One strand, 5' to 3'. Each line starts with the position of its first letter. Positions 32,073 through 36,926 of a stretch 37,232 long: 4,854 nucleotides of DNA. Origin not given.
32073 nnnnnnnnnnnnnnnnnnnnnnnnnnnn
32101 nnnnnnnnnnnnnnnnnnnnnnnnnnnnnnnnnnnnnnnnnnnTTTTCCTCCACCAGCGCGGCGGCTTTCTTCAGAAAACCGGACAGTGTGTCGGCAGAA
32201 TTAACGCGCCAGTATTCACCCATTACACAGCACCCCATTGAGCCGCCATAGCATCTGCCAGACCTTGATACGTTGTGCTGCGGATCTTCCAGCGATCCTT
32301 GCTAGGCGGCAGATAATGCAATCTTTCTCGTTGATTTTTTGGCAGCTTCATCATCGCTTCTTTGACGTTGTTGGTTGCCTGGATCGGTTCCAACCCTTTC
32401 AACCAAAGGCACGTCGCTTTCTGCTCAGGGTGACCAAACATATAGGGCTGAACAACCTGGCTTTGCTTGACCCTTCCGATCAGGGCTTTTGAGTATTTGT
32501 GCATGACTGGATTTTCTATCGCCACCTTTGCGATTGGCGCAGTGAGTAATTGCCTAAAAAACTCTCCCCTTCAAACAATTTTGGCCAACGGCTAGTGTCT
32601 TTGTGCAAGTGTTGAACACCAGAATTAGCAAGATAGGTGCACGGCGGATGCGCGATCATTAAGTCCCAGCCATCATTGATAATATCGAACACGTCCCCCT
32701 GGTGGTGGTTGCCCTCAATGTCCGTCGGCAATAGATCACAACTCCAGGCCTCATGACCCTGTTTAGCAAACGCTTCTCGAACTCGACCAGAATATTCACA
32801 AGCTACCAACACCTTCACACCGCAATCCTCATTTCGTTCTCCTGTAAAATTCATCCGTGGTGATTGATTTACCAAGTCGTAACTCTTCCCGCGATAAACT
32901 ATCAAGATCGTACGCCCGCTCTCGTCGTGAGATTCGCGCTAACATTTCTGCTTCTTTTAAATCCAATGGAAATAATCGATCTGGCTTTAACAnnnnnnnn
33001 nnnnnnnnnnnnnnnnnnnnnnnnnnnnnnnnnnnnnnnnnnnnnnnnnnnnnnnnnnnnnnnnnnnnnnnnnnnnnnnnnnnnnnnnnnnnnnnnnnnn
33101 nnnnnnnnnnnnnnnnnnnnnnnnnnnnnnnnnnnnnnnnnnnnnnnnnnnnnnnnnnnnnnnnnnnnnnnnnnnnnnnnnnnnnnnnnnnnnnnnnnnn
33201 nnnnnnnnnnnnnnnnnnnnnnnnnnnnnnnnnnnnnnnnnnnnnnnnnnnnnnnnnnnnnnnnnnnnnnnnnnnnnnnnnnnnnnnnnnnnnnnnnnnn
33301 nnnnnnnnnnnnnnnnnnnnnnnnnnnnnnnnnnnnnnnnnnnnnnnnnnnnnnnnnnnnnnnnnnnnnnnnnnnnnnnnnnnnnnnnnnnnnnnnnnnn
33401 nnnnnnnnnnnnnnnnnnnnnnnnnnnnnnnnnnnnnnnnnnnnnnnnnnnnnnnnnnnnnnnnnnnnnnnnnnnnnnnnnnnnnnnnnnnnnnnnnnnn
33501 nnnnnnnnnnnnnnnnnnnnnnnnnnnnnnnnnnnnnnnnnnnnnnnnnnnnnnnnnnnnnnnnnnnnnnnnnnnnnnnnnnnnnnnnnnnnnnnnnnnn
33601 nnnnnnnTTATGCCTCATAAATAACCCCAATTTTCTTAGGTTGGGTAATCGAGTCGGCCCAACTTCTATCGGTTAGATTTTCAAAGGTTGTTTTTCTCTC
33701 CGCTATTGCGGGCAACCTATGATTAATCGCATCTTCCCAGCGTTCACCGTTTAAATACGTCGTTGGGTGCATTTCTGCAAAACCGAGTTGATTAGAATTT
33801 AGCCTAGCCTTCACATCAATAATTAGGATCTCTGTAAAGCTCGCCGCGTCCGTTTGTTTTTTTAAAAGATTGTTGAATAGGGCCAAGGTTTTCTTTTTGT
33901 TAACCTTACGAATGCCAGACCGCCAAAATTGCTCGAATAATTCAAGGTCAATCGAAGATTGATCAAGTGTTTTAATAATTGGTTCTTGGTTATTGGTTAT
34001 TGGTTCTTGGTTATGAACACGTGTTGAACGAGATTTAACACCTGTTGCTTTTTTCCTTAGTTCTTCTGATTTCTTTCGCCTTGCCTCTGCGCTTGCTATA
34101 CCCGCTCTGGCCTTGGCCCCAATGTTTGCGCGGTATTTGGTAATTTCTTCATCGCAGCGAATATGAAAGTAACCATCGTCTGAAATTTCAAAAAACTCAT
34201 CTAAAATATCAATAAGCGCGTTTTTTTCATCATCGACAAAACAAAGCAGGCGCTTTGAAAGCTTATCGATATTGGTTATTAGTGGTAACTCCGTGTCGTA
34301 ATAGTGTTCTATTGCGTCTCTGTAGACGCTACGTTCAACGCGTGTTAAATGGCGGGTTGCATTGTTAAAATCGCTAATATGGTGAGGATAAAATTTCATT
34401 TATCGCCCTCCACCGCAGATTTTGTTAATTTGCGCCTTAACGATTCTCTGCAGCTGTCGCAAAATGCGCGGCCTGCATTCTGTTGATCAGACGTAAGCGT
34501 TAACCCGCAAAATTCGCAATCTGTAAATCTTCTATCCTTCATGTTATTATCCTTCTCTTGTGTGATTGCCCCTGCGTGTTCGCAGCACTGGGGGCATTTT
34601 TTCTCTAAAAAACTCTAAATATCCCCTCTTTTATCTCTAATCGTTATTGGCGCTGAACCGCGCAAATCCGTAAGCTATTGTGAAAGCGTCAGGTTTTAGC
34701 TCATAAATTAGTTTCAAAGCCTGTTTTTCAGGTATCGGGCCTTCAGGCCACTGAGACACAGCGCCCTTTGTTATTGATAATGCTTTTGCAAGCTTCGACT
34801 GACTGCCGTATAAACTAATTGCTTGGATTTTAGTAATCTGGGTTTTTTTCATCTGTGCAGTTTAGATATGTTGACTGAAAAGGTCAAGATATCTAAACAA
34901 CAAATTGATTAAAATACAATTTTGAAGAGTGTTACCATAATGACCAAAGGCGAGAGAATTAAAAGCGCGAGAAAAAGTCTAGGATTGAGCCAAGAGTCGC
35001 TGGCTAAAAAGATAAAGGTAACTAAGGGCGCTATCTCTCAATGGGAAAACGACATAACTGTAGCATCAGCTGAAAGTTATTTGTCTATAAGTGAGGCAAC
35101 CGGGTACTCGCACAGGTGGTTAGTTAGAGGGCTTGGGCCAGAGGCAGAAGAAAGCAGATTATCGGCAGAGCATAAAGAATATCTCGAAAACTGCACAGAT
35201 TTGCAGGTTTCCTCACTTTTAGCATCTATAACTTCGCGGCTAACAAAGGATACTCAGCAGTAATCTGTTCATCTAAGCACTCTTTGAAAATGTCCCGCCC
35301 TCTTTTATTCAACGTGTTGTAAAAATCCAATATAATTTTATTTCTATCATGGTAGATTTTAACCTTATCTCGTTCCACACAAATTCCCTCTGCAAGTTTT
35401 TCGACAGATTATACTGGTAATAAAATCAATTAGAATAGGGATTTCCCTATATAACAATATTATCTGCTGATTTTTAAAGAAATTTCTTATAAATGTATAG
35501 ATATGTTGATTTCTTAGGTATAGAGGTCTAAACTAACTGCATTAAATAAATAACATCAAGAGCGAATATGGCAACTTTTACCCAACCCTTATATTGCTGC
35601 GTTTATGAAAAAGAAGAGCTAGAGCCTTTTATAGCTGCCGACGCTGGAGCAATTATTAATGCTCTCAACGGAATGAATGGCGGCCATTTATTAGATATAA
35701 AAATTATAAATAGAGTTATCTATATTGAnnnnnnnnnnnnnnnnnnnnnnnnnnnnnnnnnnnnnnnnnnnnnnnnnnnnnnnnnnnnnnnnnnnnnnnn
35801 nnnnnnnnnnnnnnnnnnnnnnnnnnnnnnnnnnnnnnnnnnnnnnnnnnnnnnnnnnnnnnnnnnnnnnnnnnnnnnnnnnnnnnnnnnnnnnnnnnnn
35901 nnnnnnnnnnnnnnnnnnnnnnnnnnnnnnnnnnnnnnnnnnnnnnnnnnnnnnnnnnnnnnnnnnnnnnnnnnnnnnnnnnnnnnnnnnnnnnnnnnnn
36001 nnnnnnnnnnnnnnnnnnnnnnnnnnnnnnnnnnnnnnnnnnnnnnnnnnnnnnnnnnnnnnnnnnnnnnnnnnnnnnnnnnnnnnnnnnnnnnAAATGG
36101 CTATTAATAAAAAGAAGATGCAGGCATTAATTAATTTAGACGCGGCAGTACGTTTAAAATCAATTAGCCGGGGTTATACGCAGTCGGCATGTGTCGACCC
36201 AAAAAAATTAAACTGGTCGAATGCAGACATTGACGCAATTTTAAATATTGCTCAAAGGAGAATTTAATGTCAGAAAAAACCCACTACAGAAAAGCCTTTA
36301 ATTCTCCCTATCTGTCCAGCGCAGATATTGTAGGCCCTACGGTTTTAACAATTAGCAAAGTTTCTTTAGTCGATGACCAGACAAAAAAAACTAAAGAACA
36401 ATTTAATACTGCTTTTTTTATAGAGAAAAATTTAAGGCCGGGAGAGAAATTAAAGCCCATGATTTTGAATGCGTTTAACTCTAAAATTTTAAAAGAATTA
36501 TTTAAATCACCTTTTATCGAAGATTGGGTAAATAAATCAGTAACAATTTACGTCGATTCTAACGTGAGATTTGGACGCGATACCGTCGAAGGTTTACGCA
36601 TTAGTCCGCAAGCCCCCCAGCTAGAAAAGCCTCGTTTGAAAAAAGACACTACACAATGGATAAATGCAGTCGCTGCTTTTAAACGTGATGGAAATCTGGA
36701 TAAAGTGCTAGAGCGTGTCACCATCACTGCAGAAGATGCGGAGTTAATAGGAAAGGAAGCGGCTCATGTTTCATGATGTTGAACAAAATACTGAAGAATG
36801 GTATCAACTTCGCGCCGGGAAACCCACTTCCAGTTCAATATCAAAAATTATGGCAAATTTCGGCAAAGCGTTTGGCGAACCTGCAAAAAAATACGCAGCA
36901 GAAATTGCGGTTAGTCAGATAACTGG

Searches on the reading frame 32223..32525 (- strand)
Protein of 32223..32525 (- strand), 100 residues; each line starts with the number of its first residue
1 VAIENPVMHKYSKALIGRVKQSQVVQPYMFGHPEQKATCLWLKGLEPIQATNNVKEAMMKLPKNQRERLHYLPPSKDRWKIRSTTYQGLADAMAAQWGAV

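Call 95: search_protein_families(library=phrogs, proteins=[window:32223-32525:-], max_evalue=0.00001)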
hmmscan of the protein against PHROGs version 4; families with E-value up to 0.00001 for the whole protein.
window:32223-32525:- (100 aa): 2 families
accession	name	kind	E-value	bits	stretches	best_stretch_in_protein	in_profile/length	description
phrog_757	-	other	4.3e-26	92.5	1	2-99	124-220/247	DNA methyltransferase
phrog_27471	-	unknown function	3.1e-25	89.2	1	1-98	8-93/93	-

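Call 98: search_protein_families(library=pfam, proteins=[window:32223-32525:-], max_evalue=0.01)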
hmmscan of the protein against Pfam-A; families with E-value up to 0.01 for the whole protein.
window:32223-32525:- (100 aa): 0 families

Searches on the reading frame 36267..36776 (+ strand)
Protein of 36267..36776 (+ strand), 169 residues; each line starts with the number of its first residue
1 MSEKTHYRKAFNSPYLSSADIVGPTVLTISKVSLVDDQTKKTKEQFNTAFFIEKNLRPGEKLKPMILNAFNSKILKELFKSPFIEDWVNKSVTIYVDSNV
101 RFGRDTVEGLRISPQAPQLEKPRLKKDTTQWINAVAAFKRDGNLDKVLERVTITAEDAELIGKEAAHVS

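Call 93: search_protein_families(library=pfam, proteins=[window:36267-36776:+], max_evalue=0.001)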
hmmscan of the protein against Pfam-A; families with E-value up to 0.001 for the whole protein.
window:36267-36776:+ (169 aa): 0 families

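Call 95: search_protein_families(library=phrogs, proteins=[window:36267-36776:+], max_evalue=0.00001)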
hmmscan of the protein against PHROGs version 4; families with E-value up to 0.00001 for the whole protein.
window:36267-36776:+ (169 aa): 1 family
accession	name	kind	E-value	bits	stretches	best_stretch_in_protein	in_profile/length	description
phrog_21613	-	unknown function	1.5e-51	175.5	1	3-164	4-163/166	-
